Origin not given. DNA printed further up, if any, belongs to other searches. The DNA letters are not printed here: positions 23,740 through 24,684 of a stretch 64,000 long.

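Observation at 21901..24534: TrpB2 followed by a ParB/Srx-fold gene and preceded by a divergent ACT regulator: candidate serine kinase to O-phosphoserine-dependent tryptophan synthase module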

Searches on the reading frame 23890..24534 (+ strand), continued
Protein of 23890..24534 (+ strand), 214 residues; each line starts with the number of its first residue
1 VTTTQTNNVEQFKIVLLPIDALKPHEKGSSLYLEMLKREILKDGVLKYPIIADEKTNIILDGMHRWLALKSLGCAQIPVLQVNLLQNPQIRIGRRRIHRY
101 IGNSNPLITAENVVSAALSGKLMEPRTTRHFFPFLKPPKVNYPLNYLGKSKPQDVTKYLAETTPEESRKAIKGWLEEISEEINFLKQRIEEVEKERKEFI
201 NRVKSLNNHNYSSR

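Call 39: find_encoding_contigs(protein=P0281, flank=6000, max_places=2)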
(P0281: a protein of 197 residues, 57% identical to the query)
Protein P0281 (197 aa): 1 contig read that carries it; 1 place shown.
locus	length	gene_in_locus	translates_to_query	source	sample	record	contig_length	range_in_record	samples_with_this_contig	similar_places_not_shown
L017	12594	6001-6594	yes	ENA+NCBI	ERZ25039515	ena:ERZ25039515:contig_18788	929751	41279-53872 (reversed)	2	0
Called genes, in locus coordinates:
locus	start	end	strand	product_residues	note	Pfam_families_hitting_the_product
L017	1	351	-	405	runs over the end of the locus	PF02771:Acyl-CoA_dh_N, PF02770:Acyl-CoA_dh_M, PF00441:Acyl-CoA_dh_1, PF08028:Acyl-CoA_dh_2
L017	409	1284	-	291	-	PF02754:CCG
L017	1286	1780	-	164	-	PF13237:Fer4_10 (faint), PF13183:Fer4_8, PF13187:Fer4_9, PF13534:Fer4_17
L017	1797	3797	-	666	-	PF01266:DAO (weak), PF07992:Pyr_redox_2 (weak), PF12831:FAD_oxidored (weak), PF13450:NAD_binding_8 (weak), PF00037:Fer4 (weak), PF12838:Fer4_7, PF13187:Fer4_9 (weak), PF25160:LdpA_Fe-S-bd (weak), +7 more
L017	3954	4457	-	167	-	-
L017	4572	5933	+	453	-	PF00291:PALP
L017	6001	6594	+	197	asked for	-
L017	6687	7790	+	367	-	PF00155:Aminotran_1_2, PF01041:DegT_DnrJ_EryC1, PF01053:Cys_Met_Meta_PP, PF01212:Beta_elim_lyase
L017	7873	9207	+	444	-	PF02492:cobW (faint)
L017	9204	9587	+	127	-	PF04126:Cyclophil_like, PF18050:Cyclophil_like2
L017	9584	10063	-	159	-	-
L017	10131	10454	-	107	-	PF03297:Ribosomal_S25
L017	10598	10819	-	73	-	PF00125:Histone, PF15630:CENP-S (weak), PF00808:CBFD_NFYB_HMF, PF15511:CENP-T_C (weak)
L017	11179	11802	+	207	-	-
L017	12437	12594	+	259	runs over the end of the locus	PF01026:TatD_DNase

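Call 40: find_encoding_contigs(protein=P0294, flank=6000, max_places=2)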
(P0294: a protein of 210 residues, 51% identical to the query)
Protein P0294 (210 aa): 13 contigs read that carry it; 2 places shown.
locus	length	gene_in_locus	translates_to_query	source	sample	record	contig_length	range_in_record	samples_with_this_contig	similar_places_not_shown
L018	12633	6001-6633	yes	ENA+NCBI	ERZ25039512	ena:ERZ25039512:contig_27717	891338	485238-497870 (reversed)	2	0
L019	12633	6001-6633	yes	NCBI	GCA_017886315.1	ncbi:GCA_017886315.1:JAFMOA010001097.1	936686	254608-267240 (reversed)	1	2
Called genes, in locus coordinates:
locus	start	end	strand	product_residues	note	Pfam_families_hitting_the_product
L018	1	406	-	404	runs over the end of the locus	PF02771:Acyl-CoA_dh_N, PF02770:Acyl-CoA_dh_M, PF00441:Acyl-CoA_dh_1, PF08028:Acyl-CoA_dh_2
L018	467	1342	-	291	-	PF02754:CCG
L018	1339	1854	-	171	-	PF13237:Fer4_10 (weak), PF12838:Fer4_7 (faint), PF13183:Fer4_8, PF13187:Fer4_9, PF13534:Fer4_17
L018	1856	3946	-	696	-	PF07992:Pyr_redox_2, PF12831:FAD_oxidored (weak), PF13450:NAD_binding_8 (weak), PF00037:Fer4 (weak), PF00037:Fer4 (weak), PF12838:Fer4_7, PF13187:Fer4_9 (weak), PF00037:Fer4 (weak), +6 more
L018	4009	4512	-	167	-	-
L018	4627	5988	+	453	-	PF00291:PALP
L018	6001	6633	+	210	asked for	PF02195:ParB_N (faint)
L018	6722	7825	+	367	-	PF00155:Aminotran_1_2 (weak), PF01041:DegT_DnrJ_EryC1, PF01053:Cys_Met_Meta_PP, PF01212:Beta_elim_lyase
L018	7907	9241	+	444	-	PF02492:cobW (weak)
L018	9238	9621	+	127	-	PF04126:Cyclophil_like, PF18050:Cyclophil_like2 (weak)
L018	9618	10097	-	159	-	-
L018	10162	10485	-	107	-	PF03297:Ribosomal_S25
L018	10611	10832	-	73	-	PF00125:Histone, PF15630:CENP-S (weak), PF00808:CBFD_NFYB_HMF, PF15511:CENP-T_C (weak)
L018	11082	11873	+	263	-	PF01026:TatD_DNase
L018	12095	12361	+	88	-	PF00833:Ribosomal_S17e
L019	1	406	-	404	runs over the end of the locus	PF02771:Acyl-CoA_dh_N, PF02770:Acyl-CoA_dh_M, PF00441:Acyl-CoA_dh_1, PF08028:Acyl-CoA_dh_2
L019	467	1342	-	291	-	PF02754:CCG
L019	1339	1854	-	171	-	PF13237:Fer4_10 (weak), PF12838:Fer4_7 (faint), PF13183:Fer4_8, PF13187:Fer4_9, PF13534:Fer4_17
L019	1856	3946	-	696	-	PF07992:Pyr_redox_2, PF12831:FAD_oxidored (weak), PF13450:NAD_binding_8 (weak), PF00037:Fer4 (weak), PF00037:Fer4 (weak), PF12838:Fer4_7, PF13187:Fer4_9 (weak), PF00037:Fer4 (weak), +6 more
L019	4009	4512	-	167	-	-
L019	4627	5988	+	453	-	PF00291:PALP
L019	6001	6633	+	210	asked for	PF02195:ParB_N (faint)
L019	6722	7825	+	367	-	PF00155:Aminotran_1_2, PF01041:DegT_DnrJ_EryC1, PF01053:Cys_Met_Meta_PP, PF01212:Beta_elim_lyase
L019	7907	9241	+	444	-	PF02492:cobW (weak)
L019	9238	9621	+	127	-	PF04126:Cyclophil_like, PF18050:Cyclophil_like2 (weak)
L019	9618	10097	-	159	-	-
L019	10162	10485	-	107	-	PF03297:Ribosomal_S25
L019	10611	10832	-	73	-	PF00125:Histone, PF15630:CENP-S (weak), PF00808:CBFD_NFYB_HMF, PF15511:CENP-T_C (weak)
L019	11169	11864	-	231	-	PF12690:BsuPI (weak)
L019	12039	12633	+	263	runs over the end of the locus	PF01026:TatD_DNase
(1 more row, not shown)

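Call 42: predict_structure(alignment_id=A2)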
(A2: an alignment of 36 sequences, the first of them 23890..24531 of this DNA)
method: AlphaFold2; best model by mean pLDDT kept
length: 214 residues; sequences in the alignment: 36
mean_pLDDT: 91.9   pTM: 0.84
mean pLDDT of the five models: 91.9, 91.6, 91.4, 89.4, 89.0
residues with pLDDT >= 90: 181; 70-90: 18; 50-70: 6; < 50: 9
segments of 3 or more residues with pLDDT < 50: 1-8
pLDDT, mean of each block of 10 residues (from residue 1): 45 93 97 95 98 98 98 98 94 93 85 97 94 92 98 98 92 94 97 98 88 59
secondary structure, 60 per line:
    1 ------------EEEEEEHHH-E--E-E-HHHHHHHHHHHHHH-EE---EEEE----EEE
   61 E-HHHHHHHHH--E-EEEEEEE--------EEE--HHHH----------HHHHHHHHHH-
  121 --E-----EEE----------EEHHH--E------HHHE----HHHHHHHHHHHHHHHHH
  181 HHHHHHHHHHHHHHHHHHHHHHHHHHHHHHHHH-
elements in order: E13-18 H30-43 E50-53 E58-61 H63-71 E76-82 E91-93 H96-99 H110-119 E129-131 H164-213

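Call 45: fold_search(model_id=the predicted structure, library=pdb)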
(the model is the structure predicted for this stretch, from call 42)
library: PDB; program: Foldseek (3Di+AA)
matches with E <= 10: 77; with E <= 0.001: 12
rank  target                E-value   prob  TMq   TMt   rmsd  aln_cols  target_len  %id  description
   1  1vk1                  5.3e-08  1.00  0.54  0.50   5.8       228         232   17  Conserved hypothetical protein from Pyrococcus furiosus Pfu-392566-001 (released 2004-08-10)
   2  5x0b                  6.0e-08  1.00  0.54  0.48   6.3       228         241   16  Free serine kinase in complex with AMP (released 2017-04-12)
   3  5uje                  7.3e-08  1.00  0.50  0.45  10.2       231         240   17  SbnI with C-terminal truncation from Staphylococcus aureus (released 2018-01-24)
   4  6nr6_A                1.8e-07  1.00  0.49  0.41   8.7       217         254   16  Crystal Structure of Staphylococcus pseudintermedius SbnI in complex with ADP (released 2019-06-19)
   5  5x0k                  1.9e-07  1.00  0.53  0.48   7.8       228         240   15  Free serine kinase (E30Q mutant) in complex with AMP (released 2017-04-12)
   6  5x0g                  2.8e-07  1.00  0.53  0.48   7.1       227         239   16  Free serine kinase (E30A mutant) in complex with ADP (released 2017-04-12)
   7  5ujd_A                3.0e-07  1.00  0.51  0.44   8.7       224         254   16  SbnI from Staphylococcus pseudintermedius (released 2018-01-24)
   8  5x0j                  5.7e-07  1.00  0.52  0.47   6.1       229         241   16  Free serine kinase (E30Q mutant) in complex with phosphoserine and AMP (released 2017-04-12)
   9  5x0e                  1.8e-06  1.00  0.51  0.46   6.1       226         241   16  Free serine kinase (E30A mutant) in complex with phosphoserine and AMP (released 2017-04-12)
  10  7ol9_B                2.7e-04  1.00  0.31  0.32   5.3       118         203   19  Crystal structure of C-terminally truncated Bacillus subtilis nucleoid occlusion protein (Noc) complexed to the Noc-bi (released 2022-03-09)
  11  5k5d_B                9.1e-04  1.00  0.29  0.25   2.4        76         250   22  Structure of the C2221 form of Pnob8-like ParB-N domain (released 2016-06-15)
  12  7nfu_B                9.7e-04  1.00  0.31  0.31   2.3        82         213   24  Crystal structure of C-terminally truncated Geobacillus thermoleovorans nucleoid occlusion protein Noc (released 2021-02-17)
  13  7ng0                  1.0e-03  1.00  0.31  0.33   5.2       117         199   19  Crystal structure of N- and C-terminally truncated Geobacillus thermoleovorans nucleoid occlusion protein Noc (released 2021-02-17)
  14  5k5d_A                1.4e-03  1.00  0.29  0.25   2.4        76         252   22  Structure of the C2221 form of Pnob8-like ParB-N domain (released 2016-06-15)
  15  7nfu_A                2.0e-03  1.00  0.32  0.31   5.0       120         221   19  Crystal structure of C-terminally truncated Geobacillus thermoleovorans nucleoid occlusion protein Noc (released 2021-02-17)
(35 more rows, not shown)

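Call 62: find_homologous_proteins(query=A3, max_evalue=0.00001)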
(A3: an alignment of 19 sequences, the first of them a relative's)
Query A3 (19 sequences) (157 aa, profile of the alignment): 1907 proteins with E <= 0.00001 among 8000 candidates; the best 120 are listed.
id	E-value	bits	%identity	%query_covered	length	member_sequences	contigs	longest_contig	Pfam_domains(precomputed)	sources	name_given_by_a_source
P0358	1.5e-50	188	75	100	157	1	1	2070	PF02195.27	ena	-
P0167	1.8e-50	188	100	100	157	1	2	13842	PF02195.27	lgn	-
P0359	4.0e-49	184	74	100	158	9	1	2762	PF02195.27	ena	-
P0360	1.6e-48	182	60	82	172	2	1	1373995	PF02195.27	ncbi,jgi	jgi:hypothetical protein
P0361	4.3e-48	180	49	80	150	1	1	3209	PF02195.27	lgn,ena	-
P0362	9.3e-48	179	60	83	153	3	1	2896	PF02195.27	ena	-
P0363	9.4e-48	179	66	99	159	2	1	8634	-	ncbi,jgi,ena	-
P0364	1.1e-47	179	62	83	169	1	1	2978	PF02195.27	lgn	-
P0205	1.7e-47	178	55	75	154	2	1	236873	PF02195.27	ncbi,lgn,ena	-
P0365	2.2e-47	178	44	80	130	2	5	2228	-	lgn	-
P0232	3.3e-47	177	52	73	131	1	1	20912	-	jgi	-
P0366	4.2e-47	177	62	95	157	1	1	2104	-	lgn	-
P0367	6.0e-47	177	63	80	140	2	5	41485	PF02195.27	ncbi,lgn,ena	-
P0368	7.1e-47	176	46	81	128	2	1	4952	PF02195.27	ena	-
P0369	9.9e-47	176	58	83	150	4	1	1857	PF02195.27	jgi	-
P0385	7.3e-46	173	64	82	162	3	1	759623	PF02195.27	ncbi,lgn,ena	-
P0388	1.0e-45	173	44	86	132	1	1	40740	PF02195.27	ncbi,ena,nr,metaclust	ncbi:hypothetical protein A3K63_02620 [Candidatus Micrarchaeota archaeon RBG_16_49_10]|nr:MAG: hypot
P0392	1.3e-45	172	41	85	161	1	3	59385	PF02195.27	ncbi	ncbi:MAG: ParB N-terminal domain-containing protein [Thermodesulfobacteriota bacterium]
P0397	3.2e-45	171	46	81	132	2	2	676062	-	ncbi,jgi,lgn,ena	-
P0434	3.2e-44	168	58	80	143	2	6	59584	PF02195.27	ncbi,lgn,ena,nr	ncbi:MAG: ParB N-terminal domain-containing protein [Aeropyrum sp.]|nr:ParB N-terminal domain-contai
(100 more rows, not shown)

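Call 63: find_encoding_contigs(protein=P0434, flank=4000, max_places=1)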
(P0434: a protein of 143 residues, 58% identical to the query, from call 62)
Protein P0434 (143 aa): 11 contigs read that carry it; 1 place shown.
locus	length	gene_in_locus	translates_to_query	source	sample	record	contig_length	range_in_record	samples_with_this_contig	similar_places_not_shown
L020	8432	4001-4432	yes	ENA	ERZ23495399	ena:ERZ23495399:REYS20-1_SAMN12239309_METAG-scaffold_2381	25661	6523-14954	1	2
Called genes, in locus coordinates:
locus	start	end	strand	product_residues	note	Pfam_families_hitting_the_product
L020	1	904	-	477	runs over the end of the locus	-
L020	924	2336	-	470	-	PF00437:T2SSE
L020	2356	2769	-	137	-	-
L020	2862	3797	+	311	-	PF01916:DS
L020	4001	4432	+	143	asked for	PF02195:ParB_N (weak)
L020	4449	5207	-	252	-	PF00378:ECH_1, PF16113:ECH_2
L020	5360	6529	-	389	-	PF04406:TP6A_N, PF20768:Topo_VI_alpha, PF21180:TOP6A-Spo11_Toprim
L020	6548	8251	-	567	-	PF02518:HATPase_c, PF13589:HATPase_c_3, PF09239:Topo-VIb_trans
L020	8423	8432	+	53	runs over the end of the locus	-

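Call 64: find_encoding_contigs(protein=P0360, flank=4000, max_places=1)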
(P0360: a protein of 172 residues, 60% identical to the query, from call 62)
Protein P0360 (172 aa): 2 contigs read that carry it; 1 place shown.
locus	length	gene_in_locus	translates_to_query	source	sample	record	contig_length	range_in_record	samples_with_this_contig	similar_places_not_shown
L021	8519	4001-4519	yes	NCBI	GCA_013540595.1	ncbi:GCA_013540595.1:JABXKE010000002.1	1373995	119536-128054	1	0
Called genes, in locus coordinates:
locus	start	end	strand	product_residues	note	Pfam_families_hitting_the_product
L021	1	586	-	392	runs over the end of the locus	PF05762:VWA_CoxE (weak), PF00092:VWA, PF13519:VWA_2, PF13768:VWA_3, PF18677:ArnB_C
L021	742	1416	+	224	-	PF00641:Zn_ribbon_RanBP (weak), PF13240:Zn_Ribbon_1 (weak), PF16697:Yop-YscD_cpl, PF00498:FHA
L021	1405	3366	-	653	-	-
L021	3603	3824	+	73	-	PF01206:TusA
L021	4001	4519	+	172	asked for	PF02195:ParB_N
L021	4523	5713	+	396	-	PF00291:PALP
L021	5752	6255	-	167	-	-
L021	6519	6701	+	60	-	-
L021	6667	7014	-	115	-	-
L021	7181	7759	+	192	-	-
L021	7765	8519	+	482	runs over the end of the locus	PF13481:AAA_25 (faint), PF25199:nSTAND_NTPase5 (faint), PF00005:ABC_tran, PF01637:ATPase_2 (faint), PF02463:SMC_N (faint), PF03193:RsgA_GTPase (faint), PF13191:AAA_16 (weak), PF00005:ABC_tran, +10 more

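Call 65: find_encoding_contigs(protein=P0388, flank=4000, max_places=1)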
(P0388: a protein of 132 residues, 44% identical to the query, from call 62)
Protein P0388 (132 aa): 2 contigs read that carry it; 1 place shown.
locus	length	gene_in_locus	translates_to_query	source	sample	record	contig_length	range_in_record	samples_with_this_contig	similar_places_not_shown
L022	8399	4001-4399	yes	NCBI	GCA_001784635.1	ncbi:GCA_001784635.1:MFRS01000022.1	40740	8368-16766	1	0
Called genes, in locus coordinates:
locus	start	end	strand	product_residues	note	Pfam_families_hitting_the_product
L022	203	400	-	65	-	-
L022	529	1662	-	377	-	PF00091:Tubulin, PF12327:FtsZ_C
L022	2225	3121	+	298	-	PF04909:Amidohydro_2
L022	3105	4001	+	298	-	PF00291:PALP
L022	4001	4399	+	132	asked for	PF02195:ParB_N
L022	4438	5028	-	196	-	PF04893:Yip1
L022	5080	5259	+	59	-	-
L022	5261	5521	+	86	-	-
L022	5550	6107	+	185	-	-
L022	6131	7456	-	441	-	PF01523:PmbA_TldD_1st, PF19289:PmbA_TldD_3rd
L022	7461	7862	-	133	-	PF00293:NUDIX, PF14815:NUDIX_4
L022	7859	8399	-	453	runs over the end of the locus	PF19290:PmbA_TldD_2nd, PF19289:PmbA_TldD_3rd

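Call 66: find_encoding_contigs(protein=P0392, flank=4000, max_places=1)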
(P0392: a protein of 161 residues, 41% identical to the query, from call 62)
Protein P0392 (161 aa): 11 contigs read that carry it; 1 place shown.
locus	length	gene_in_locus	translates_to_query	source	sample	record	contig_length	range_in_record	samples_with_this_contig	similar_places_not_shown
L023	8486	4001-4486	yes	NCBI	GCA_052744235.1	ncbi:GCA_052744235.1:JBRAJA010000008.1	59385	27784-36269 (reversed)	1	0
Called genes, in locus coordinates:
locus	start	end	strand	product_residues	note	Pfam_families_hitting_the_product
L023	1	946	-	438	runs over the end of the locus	PF06808:DctM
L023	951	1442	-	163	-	PF04290:DctQ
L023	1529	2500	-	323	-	PF03480:DctP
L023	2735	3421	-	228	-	PF00392:GntR, PF07729:FCD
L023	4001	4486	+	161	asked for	PF02195:ParB_N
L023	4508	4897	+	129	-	PF01597:GCV_H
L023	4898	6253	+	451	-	PF02347:GDC-P, PF00266:Aminotran_5 (weak)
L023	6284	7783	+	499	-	PF02347:GDC-P, PF00266:Aminotran_5 (weak), PF21478:GcvP2_C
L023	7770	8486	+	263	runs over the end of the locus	PF21948:LplA-B_cat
